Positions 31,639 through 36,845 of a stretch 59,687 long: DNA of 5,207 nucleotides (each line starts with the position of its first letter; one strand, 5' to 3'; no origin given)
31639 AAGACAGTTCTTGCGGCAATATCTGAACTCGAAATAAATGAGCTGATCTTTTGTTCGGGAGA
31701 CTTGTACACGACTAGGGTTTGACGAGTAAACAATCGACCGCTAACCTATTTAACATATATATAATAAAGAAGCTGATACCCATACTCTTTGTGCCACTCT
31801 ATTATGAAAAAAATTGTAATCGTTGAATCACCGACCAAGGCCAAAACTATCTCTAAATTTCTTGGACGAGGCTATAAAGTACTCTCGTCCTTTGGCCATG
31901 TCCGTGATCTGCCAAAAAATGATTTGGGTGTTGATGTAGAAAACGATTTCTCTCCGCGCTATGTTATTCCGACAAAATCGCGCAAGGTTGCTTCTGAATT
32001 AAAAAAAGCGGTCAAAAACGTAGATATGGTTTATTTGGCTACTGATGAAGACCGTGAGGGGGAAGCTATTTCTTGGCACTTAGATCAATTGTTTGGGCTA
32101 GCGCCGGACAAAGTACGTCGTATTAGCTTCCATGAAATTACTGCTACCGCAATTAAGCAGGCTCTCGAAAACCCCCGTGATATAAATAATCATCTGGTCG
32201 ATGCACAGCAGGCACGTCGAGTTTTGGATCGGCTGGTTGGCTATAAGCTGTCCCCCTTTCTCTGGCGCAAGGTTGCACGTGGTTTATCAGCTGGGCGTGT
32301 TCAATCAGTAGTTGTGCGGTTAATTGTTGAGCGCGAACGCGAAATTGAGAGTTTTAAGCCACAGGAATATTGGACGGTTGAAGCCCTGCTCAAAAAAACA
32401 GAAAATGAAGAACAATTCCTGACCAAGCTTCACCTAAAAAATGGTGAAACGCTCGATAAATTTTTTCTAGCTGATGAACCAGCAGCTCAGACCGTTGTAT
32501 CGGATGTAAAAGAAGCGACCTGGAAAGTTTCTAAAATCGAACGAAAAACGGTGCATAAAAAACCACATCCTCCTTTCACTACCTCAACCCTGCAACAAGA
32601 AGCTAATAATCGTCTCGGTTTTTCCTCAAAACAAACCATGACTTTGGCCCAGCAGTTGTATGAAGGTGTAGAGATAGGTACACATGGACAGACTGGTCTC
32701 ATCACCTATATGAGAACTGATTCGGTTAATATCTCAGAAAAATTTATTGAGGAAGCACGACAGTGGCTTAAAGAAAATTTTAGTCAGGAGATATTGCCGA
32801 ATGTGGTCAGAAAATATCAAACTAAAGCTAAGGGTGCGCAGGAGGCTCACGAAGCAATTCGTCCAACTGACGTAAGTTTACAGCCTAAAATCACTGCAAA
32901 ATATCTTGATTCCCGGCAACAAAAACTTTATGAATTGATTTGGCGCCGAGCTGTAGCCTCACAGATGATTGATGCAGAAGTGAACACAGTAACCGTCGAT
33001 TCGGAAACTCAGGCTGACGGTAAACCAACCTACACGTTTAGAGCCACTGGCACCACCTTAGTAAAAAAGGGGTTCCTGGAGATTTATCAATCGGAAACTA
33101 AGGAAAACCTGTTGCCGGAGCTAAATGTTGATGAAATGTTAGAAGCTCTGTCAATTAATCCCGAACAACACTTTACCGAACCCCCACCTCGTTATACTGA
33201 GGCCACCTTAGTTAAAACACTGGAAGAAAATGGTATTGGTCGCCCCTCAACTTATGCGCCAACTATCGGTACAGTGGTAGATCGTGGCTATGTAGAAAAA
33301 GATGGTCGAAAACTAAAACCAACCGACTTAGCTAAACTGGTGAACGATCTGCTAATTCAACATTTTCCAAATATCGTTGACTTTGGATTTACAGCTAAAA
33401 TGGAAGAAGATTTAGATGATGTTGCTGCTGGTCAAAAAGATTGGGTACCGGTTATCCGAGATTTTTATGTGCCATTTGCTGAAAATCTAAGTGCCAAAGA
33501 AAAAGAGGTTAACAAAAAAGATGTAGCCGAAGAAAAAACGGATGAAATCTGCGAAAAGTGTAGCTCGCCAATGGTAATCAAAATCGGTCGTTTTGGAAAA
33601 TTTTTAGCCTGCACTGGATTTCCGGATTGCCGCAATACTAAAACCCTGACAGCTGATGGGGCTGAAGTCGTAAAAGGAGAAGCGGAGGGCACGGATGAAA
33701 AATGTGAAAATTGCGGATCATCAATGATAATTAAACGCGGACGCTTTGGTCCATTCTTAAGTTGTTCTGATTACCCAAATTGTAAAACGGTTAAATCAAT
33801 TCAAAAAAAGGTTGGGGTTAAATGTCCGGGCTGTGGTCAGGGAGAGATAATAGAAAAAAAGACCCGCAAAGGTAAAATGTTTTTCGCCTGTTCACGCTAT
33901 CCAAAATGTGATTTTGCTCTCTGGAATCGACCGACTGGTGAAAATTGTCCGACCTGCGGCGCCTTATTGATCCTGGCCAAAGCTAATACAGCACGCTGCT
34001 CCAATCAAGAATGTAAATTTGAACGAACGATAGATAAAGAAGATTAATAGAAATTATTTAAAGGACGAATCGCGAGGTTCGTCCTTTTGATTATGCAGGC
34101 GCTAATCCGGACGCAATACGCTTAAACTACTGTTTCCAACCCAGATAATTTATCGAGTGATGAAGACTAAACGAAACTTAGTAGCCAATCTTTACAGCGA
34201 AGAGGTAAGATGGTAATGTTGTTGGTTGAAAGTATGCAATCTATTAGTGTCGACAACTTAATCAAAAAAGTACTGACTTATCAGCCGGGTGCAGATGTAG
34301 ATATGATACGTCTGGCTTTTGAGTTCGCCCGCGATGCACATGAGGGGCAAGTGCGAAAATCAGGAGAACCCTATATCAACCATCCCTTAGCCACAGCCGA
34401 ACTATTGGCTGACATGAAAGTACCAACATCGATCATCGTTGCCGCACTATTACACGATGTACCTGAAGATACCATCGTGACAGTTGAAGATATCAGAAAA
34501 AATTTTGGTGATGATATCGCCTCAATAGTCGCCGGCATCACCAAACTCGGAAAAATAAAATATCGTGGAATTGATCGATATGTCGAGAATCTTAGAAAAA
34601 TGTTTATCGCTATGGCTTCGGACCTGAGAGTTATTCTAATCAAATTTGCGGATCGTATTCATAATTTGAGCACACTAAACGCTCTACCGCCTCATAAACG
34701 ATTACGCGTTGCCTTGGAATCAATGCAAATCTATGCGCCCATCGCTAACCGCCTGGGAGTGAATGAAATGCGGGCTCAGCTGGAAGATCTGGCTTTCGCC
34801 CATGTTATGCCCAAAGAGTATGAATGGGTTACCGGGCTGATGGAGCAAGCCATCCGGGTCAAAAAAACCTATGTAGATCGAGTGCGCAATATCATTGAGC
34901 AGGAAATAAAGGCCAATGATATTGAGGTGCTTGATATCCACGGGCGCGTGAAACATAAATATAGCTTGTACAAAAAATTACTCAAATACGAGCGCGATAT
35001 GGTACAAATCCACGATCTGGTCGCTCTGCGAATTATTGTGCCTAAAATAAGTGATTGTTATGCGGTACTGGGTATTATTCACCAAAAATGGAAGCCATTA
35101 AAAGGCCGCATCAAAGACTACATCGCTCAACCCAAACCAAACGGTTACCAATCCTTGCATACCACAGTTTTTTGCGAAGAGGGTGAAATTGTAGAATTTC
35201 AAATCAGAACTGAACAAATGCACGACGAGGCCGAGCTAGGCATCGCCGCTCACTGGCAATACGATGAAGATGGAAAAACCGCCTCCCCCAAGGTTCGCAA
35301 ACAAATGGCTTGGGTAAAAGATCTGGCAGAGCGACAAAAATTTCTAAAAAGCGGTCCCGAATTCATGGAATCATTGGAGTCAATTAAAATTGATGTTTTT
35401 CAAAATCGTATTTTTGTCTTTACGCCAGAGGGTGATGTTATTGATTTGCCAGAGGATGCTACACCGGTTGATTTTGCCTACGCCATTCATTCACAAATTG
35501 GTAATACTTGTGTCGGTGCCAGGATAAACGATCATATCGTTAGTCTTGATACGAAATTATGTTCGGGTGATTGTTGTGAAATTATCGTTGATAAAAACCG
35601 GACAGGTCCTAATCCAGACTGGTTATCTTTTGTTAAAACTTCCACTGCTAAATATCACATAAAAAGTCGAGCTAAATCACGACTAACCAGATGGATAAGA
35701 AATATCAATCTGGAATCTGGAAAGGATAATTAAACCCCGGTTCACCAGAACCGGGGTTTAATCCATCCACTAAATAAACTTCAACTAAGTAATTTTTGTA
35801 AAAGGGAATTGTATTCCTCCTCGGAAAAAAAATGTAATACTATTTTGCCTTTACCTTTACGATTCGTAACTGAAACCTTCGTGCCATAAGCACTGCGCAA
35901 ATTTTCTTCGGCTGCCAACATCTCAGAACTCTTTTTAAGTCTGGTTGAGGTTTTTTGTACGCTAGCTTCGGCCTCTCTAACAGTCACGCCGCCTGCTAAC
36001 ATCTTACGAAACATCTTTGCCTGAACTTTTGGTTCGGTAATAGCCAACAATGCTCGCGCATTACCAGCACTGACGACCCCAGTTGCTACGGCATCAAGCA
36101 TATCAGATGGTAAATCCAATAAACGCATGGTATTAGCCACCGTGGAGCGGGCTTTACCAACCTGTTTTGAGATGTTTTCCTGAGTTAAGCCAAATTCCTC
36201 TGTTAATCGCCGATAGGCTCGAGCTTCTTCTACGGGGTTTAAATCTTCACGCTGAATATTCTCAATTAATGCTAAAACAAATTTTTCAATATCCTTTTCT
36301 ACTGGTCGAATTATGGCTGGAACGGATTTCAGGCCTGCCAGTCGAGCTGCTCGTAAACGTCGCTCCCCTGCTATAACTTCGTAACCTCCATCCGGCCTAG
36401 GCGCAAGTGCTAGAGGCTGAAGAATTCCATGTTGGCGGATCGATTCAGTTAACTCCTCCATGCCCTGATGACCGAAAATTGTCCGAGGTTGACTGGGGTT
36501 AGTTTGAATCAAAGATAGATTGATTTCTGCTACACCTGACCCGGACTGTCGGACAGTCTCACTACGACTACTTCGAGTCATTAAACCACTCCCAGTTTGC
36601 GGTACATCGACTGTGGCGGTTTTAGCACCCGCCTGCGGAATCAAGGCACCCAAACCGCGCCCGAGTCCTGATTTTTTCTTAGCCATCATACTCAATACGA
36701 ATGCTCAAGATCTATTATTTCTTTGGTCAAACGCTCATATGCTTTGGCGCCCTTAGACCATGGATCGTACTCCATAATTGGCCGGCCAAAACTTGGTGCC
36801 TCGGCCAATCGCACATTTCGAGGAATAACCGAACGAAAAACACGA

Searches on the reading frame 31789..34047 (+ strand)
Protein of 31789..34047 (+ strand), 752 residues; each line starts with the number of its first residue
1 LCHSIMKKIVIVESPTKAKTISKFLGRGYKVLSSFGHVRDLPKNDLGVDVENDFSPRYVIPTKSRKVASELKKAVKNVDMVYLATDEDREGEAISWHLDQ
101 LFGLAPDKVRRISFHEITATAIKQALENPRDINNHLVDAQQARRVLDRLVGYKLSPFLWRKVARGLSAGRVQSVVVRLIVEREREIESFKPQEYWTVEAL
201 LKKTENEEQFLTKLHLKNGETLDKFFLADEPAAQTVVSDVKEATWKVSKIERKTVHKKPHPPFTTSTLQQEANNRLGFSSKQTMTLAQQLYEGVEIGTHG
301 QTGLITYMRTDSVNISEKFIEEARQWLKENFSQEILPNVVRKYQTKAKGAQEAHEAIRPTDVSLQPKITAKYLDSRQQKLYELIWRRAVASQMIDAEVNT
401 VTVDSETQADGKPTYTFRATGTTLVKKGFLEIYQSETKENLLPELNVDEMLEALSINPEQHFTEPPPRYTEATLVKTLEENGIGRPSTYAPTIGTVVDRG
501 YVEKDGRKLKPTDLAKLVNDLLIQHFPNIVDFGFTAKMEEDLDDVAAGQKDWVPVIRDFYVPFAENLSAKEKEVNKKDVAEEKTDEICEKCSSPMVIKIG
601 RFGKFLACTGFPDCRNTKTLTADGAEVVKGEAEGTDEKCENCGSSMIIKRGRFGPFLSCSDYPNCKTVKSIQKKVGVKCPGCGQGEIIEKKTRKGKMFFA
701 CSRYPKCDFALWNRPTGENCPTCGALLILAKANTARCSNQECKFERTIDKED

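Call 9: search_protein_families(library=pfam, proteins=[window:31789-34047:+], max_evalue=0.001)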
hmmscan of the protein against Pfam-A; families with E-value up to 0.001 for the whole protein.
window:31789-34047:+ (752 aa): 3 families
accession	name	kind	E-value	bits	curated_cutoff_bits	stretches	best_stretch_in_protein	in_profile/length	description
PF01131.25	Topoisom_bac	-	2.1e-129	432.6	35.1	1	132-556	2-410/411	DNA topoisomerase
PF01396.24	Zn_ribbon_Top1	-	7.6e-42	141.3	32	3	636-674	1-39/39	Topoisomerase DNA binding C4 zinc finger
PF01751.28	Toprim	-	1.5e-20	73.6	23.1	1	8-117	1-96/96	Toprim domain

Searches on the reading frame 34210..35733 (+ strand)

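Call 9: search_protein_families(library=pfam, proteins=[window:34210-35733:+], max_evalue=0.001)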
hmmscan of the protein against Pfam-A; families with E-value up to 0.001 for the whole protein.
window:34210-35733:+ (507 aa): 4 families
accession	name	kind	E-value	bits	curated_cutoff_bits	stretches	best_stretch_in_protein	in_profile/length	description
PF13328.12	HD_4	-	1.1e-46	158.9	27.2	1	36-184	1-155/156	HD domain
PF04607.23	RelA_SpoT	-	1.1e-39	135.6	27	1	245-355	1-112/113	Region found in RelA / SpoT proteins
PF02824.27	TGS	-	3.3e-19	69.1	22.2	1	401-459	1-59/60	TGS domain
PF01966.28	HD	-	3.1e-09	37.6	22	1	55-152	1-115/116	HD domain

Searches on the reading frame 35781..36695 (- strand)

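Call 9: search_protein_families(library=pfam, proteins=[window:35781-36695:-], max_evalue=0.001)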
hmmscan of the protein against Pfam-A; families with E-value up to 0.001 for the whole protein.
window:35781-36695:- (304 aa): 3 families
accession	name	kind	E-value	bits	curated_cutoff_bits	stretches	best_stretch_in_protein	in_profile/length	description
PF17762.8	HTH_ParB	-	2.1e-33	115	22.6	1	150-249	1-100/102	ParB HTH domain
PF02195.25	ParB_N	-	3e-29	101.3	26.3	1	55-148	3-95/95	ParB N-terminal domain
PF23552.2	ParB_C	-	3e-06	27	23.8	1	256-302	2-49/50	ParB dimerisation domain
